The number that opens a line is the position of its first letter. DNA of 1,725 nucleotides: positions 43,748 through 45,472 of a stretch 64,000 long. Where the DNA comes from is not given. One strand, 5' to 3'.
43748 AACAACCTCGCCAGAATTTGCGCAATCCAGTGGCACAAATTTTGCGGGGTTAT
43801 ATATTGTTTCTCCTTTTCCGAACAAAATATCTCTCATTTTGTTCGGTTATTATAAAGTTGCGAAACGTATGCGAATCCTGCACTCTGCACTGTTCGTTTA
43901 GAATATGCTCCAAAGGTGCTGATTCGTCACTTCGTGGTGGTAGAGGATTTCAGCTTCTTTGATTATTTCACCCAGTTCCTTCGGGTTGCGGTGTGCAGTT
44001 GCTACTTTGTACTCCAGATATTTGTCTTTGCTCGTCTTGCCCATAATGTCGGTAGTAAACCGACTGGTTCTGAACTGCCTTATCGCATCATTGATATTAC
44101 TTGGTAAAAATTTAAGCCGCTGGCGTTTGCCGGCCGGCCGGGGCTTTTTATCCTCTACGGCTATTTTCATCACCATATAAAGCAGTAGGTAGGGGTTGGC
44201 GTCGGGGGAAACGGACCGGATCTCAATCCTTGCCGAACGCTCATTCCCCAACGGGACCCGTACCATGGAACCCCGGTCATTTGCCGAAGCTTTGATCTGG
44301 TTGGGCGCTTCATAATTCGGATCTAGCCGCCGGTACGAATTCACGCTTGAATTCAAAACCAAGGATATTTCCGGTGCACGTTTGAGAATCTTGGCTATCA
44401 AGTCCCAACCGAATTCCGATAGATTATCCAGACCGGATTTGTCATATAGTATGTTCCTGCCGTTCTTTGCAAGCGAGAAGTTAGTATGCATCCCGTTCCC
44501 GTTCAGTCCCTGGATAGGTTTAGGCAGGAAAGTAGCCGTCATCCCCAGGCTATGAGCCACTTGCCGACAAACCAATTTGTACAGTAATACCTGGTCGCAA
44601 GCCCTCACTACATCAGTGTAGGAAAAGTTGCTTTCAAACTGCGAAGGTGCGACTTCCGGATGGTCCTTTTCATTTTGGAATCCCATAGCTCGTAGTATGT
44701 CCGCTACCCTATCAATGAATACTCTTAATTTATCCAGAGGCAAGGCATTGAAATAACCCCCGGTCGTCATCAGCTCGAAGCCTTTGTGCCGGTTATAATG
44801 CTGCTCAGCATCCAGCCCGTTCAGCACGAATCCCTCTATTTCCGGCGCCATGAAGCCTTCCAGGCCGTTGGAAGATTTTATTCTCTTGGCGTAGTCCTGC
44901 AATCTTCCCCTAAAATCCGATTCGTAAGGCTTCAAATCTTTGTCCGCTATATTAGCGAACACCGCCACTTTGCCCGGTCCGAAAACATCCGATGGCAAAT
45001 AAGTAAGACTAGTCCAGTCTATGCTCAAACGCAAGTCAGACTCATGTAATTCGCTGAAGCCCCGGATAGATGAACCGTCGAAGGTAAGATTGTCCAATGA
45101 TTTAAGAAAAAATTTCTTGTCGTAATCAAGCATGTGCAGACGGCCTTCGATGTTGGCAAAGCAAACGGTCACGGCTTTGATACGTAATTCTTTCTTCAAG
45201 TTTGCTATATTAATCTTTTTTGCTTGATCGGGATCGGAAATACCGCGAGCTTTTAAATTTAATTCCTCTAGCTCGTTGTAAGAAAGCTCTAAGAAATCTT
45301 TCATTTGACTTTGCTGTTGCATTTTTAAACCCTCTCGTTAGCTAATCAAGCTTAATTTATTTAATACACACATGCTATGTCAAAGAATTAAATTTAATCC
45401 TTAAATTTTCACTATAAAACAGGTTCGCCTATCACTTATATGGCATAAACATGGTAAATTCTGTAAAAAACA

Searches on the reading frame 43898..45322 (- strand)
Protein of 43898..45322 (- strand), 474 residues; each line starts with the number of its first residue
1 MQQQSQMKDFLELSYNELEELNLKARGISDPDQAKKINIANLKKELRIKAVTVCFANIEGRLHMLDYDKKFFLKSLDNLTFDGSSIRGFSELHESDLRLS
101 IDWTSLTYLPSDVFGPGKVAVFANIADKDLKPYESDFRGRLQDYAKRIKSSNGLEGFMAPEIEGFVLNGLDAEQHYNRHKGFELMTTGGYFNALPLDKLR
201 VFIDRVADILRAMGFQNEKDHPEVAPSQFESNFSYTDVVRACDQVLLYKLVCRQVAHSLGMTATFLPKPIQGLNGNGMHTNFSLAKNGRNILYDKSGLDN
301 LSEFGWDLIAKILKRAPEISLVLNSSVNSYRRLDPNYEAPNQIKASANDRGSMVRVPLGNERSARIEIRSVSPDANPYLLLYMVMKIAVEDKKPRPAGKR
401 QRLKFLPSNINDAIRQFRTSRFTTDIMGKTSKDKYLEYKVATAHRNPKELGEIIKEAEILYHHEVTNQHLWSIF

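Call 54: search_protein_families(library=pfam, proteins=[window:43898-45322:-], max_evalue=0.0001)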
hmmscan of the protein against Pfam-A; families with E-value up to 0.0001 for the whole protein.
window:43898-45322:- (474 aa): 2 families
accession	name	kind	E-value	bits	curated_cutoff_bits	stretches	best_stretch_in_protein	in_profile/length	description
PF00120.29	Gln-synt_C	-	3.4e-73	247.1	24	1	136-441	3-327/344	Glutamine synthetase, catalytic domain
PF03951.24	Gln-synt_N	-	6.9e-10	38.8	33.4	1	48-123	2-77/82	Glutamine synthetase, beta-Grasp domain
